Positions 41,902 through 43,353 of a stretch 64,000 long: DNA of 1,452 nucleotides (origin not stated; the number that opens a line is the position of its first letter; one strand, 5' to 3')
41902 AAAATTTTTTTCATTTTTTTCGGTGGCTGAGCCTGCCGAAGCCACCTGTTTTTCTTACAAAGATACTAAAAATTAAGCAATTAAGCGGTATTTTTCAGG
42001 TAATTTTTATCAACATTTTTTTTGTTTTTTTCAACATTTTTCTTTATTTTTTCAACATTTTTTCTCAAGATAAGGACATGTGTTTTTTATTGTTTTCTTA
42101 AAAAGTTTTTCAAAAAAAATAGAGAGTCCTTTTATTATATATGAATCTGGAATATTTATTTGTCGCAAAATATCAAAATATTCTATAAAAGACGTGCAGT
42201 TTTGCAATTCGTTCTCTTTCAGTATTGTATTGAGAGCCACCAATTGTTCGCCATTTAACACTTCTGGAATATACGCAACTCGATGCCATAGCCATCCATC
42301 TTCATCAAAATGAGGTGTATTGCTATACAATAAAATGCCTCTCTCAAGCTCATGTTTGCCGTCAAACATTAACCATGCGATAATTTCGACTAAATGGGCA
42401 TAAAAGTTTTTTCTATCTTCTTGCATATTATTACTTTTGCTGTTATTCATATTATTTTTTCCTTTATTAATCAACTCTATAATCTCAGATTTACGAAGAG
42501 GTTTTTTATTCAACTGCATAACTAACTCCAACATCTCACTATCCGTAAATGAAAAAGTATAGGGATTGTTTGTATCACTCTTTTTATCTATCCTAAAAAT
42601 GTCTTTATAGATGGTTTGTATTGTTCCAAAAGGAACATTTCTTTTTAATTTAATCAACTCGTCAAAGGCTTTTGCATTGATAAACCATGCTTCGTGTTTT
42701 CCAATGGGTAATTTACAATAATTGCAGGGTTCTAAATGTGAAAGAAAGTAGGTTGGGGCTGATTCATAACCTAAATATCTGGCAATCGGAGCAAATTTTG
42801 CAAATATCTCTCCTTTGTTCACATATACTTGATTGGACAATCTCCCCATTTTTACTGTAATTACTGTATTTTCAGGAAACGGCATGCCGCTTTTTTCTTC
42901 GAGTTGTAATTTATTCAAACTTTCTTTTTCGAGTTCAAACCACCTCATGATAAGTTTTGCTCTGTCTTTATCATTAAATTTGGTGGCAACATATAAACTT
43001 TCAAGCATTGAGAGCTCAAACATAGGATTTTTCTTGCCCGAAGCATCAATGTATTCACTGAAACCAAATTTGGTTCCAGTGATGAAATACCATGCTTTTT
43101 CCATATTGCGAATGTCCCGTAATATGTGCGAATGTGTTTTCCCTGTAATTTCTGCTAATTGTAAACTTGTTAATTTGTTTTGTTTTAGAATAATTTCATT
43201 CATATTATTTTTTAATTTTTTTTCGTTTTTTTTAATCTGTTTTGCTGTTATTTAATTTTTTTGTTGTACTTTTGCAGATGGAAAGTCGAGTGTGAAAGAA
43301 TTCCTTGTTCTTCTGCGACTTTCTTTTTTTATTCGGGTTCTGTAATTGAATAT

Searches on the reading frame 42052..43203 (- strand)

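Call 39: search_protein_families(library=phrogs, proteins=[window:42052-43203:-], max_evalue=0.001)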
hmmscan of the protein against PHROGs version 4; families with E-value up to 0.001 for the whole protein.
window:42052-43203:- (383 aa): 9 families
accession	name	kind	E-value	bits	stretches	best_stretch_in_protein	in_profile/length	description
phrog_10324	-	transcription regulation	3.2e-14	54.3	1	8-97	3-96/205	anti-repressor Ant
phrog_8235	-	transcription regulation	2e-12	48.2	1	9-103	10-111/219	anti-repressor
phrog_63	-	transcription regulation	1.1e-10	42.5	1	6-97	128-224/431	anti-repressor Ant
phrog_518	-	transcription regulation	5.2e-09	37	1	11-65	24-77/268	Rha-like transcriptional regulator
phrog_373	-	transcription regulation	8.3e-08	32.9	1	8-62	97-155/373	anti-repressor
phrog_18886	-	unknown function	5.5e-07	30.3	1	8-70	16-81/269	-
phrog_2657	-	transcription regulation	1.1e-05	25.9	1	12-94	25-113/243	transcriptional regulator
phrog_995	-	transcription regulation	5.4e-05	23.8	1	11-64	121-173/307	transcriptional regulator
phrog_821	-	transcription regulation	0.00013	22.6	1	4-80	157-232/324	transcriptional regulator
